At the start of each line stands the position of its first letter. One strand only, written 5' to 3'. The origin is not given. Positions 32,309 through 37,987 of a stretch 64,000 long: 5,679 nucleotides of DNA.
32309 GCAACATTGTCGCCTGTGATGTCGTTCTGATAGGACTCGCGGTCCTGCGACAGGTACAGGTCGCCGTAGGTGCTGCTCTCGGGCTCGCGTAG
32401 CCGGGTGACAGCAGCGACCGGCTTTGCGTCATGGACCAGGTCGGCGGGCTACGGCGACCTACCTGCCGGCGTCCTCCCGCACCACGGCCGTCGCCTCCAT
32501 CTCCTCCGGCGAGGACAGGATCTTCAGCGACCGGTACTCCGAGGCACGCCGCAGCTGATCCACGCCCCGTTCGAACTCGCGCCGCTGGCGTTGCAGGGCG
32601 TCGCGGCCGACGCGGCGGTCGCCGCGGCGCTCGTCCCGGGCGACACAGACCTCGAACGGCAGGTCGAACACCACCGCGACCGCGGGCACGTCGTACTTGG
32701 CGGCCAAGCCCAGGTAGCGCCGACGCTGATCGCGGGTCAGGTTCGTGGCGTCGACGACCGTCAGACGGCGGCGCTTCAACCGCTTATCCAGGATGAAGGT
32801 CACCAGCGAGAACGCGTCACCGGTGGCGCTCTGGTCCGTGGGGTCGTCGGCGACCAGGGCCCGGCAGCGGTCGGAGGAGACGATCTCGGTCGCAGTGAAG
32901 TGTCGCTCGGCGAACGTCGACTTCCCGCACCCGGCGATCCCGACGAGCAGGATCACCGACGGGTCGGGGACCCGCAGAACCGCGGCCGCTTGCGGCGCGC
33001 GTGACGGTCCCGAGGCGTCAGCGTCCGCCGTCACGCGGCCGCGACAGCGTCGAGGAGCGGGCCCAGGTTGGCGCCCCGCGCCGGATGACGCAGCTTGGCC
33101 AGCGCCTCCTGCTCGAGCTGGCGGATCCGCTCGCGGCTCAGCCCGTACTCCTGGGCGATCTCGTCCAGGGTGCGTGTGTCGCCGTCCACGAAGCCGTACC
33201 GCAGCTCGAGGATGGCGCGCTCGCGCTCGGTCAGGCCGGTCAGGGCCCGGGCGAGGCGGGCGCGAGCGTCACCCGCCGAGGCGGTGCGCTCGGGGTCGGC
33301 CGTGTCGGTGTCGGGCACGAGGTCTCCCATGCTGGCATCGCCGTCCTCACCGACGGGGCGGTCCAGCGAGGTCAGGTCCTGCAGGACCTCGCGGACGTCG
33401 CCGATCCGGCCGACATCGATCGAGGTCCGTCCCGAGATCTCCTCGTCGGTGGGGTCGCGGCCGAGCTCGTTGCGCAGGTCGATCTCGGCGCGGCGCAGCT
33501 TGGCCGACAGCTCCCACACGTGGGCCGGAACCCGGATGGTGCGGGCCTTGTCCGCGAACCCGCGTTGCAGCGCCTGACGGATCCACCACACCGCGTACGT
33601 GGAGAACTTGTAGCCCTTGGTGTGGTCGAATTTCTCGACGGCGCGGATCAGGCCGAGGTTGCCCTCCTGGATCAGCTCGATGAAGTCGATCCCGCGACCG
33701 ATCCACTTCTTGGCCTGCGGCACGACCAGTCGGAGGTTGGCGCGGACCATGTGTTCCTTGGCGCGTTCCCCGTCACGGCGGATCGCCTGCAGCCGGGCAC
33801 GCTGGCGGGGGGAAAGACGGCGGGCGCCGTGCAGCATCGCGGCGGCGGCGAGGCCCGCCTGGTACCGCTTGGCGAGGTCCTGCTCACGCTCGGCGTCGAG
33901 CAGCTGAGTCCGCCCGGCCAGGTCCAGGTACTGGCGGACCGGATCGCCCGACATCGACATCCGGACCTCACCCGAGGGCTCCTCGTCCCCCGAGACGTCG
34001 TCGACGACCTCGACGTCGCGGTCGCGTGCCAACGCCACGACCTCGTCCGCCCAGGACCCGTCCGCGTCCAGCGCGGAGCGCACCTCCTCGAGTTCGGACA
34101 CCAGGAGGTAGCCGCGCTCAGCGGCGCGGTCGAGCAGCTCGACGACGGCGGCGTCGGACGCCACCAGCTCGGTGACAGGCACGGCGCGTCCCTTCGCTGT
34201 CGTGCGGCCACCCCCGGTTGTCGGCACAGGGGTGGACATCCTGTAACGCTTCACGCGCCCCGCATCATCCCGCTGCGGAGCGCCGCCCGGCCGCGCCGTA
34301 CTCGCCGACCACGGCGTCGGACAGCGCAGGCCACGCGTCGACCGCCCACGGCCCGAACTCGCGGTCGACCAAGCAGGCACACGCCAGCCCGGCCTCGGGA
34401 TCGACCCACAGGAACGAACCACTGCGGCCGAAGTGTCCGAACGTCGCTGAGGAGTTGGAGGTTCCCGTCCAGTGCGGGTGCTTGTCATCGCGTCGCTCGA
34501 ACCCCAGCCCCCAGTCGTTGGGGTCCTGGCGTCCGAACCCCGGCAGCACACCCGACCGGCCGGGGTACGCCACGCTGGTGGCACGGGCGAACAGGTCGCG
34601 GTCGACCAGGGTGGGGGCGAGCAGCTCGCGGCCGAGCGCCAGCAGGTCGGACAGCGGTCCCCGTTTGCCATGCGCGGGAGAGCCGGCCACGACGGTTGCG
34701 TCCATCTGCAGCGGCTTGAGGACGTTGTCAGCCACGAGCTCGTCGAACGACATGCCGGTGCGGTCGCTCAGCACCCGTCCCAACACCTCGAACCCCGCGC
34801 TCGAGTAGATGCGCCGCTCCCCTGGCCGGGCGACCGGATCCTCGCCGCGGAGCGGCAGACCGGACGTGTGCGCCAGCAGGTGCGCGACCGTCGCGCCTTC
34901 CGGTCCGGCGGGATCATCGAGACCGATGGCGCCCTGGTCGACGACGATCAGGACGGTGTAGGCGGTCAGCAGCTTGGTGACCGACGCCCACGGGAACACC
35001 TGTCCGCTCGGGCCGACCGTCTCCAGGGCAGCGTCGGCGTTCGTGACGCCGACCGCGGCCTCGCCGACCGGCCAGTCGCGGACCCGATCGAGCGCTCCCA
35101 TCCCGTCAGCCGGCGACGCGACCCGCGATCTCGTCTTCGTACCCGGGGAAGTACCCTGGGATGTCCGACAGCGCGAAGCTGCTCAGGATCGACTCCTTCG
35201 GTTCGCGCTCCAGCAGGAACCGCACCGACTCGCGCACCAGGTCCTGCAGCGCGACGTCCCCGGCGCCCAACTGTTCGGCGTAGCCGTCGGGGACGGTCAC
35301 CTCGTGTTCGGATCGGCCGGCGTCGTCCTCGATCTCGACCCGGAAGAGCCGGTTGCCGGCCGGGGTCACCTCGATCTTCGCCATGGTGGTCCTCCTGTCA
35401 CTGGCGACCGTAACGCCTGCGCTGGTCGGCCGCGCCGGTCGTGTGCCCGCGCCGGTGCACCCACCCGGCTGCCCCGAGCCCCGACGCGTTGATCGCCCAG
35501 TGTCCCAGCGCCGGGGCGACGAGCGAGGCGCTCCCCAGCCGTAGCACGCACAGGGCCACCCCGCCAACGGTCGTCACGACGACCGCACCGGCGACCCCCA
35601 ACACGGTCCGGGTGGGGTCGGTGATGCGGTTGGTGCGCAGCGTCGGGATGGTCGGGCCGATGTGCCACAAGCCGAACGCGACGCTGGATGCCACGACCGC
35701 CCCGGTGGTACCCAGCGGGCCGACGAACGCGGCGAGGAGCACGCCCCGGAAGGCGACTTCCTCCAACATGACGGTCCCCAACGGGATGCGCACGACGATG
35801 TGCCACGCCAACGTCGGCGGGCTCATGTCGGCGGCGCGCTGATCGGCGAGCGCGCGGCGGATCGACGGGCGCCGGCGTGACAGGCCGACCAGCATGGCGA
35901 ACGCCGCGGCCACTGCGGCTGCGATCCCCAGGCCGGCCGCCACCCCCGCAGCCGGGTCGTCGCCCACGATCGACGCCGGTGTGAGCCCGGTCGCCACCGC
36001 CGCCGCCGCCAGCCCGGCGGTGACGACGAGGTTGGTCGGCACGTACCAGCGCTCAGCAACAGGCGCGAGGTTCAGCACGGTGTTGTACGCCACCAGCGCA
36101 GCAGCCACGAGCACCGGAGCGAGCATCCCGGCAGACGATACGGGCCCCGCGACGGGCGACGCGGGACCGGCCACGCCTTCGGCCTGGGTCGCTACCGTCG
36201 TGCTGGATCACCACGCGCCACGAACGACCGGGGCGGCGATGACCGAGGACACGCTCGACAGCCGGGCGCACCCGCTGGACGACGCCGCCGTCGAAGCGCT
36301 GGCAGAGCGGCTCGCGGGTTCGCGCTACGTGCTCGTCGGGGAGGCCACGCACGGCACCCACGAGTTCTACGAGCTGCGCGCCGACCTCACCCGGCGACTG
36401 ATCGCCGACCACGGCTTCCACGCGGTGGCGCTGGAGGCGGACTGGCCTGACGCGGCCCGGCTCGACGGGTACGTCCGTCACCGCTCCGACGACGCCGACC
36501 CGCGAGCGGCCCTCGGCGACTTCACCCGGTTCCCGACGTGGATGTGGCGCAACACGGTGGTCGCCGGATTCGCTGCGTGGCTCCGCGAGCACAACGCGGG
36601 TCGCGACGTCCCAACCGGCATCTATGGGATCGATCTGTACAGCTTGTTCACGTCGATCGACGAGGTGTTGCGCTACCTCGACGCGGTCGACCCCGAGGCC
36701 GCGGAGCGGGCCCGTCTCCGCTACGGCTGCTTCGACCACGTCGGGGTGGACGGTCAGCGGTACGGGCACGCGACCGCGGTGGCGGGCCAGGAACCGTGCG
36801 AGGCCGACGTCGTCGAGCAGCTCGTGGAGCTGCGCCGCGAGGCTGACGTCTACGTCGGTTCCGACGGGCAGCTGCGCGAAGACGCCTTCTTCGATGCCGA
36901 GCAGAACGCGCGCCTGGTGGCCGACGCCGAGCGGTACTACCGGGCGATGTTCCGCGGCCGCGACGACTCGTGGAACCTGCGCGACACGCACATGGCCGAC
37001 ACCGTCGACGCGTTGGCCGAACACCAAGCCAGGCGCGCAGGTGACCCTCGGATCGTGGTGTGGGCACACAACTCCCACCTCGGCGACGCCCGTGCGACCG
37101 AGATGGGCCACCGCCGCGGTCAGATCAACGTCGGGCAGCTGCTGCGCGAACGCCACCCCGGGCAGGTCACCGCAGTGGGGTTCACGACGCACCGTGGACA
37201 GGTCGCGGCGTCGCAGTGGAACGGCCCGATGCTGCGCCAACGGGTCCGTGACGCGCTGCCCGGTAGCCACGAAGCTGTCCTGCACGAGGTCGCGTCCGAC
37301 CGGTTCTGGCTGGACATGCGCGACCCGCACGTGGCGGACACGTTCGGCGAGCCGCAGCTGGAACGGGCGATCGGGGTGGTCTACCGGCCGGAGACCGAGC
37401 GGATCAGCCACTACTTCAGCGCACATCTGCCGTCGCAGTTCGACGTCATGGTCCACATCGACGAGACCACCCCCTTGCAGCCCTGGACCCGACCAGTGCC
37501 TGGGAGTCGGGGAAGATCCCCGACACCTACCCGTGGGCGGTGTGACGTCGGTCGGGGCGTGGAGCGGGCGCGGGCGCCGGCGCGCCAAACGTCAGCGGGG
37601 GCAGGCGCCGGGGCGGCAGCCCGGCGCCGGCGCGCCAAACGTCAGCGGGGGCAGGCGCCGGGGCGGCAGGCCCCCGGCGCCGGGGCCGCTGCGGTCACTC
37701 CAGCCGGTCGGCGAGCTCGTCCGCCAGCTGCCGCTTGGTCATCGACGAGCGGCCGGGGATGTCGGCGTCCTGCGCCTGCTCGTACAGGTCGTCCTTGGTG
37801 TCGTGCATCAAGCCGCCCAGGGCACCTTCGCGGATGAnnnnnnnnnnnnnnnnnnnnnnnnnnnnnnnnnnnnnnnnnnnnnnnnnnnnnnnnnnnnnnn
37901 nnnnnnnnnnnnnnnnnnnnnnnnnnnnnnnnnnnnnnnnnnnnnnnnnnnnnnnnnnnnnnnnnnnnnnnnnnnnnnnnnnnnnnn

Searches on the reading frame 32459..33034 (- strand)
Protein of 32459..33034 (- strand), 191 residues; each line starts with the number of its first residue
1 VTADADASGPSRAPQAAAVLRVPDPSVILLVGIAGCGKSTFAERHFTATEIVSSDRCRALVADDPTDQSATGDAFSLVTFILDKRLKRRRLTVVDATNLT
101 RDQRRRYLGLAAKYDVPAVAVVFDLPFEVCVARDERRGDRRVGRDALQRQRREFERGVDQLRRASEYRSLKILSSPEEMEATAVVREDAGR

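Call 36: search_protein_families(library=pfam, proteins=[window:32459-33034:-], max_evalue=0.00001)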
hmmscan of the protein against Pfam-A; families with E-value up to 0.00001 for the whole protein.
window:32459-33034:- (191 aa): 1 family
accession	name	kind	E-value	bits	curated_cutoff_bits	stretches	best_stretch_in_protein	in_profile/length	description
PF13671.12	AAA_33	-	1.5e-28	100.3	27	1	27-156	1-142/143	AAA domain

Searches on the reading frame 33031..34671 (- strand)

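Call 36: search_protein_families(library=pfam, proteins=[window:33031-34671:-], max_evalue=0.00001)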
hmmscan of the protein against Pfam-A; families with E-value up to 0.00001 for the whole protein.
window:33031-34671:- (546 aa): 4 families
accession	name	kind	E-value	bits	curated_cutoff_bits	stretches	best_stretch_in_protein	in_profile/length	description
PF04542.20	Sigma70_r2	-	6e-19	68.1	24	1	308-378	1-71/71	Sigma-70 region 2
PF04539.22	Sigma70_r3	-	1.1e-18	67.5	25.3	1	387-462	1-76/78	Sigma-70 region 3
PF04545.22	Sigma70_r4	-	2.2e-18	66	24.1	1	476-529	1-50/50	Sigma-70, region 4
PF00140.25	Sigma70_r1_2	-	7.9e-09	35.8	22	1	243-274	1-32/34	Sigma-70 factor, region 1.2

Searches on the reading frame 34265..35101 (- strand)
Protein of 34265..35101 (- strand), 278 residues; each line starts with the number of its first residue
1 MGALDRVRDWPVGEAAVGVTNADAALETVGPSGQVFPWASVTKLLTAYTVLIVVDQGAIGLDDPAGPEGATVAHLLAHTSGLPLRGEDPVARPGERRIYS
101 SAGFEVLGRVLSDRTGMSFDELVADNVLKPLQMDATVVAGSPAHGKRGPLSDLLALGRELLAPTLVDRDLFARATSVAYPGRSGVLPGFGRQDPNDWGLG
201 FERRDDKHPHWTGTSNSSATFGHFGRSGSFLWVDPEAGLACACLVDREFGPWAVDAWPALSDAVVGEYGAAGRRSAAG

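Call 36: search_protein_families(library=pfam, proteins=[window:34265-35101:-], max_evalue=0.00001)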
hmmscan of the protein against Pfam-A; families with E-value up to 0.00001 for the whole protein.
window:34265-35101:- (278 aa): 1 family
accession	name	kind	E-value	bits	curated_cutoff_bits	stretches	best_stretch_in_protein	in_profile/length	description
PF00144.29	Beta-lactamase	-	1.9e-34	119.8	27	1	4-251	20-314/329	Beta-lactamase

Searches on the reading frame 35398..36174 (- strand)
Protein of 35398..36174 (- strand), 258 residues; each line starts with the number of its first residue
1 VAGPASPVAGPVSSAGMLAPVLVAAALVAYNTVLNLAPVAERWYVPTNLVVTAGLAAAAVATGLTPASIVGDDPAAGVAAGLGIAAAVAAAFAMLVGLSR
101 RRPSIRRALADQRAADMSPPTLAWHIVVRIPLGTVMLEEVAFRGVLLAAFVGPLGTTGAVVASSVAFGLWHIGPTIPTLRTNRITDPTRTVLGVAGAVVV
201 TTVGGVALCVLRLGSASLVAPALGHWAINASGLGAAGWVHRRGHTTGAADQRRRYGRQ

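Call 36: search_protein_families(library=pfam, proteins=[window:35398-36174:-], max_evalue=0.00001)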
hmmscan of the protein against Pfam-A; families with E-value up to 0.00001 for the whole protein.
window:35398-36174:- (258 aa): 1 family
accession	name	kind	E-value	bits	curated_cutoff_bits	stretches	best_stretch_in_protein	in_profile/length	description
PF02517.21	Rce1-like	-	6.7e-14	52.4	22.4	1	123-230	4-92/93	Type II CAAX prenyl endopeptidase Rce1-like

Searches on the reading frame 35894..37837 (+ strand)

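Call 36: search_protein_families(library=pfam, proteins=[window:35894-37837:+], max_evalue=0.00001)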
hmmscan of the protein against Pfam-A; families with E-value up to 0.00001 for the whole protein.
window:35894-37837:+ (647 aa): 1 family
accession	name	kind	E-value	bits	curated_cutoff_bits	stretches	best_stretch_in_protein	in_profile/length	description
PF05139.19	Erythro_esteras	-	1.1e-129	433.7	26.4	1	170-525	1-358/358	Erythromycin esterase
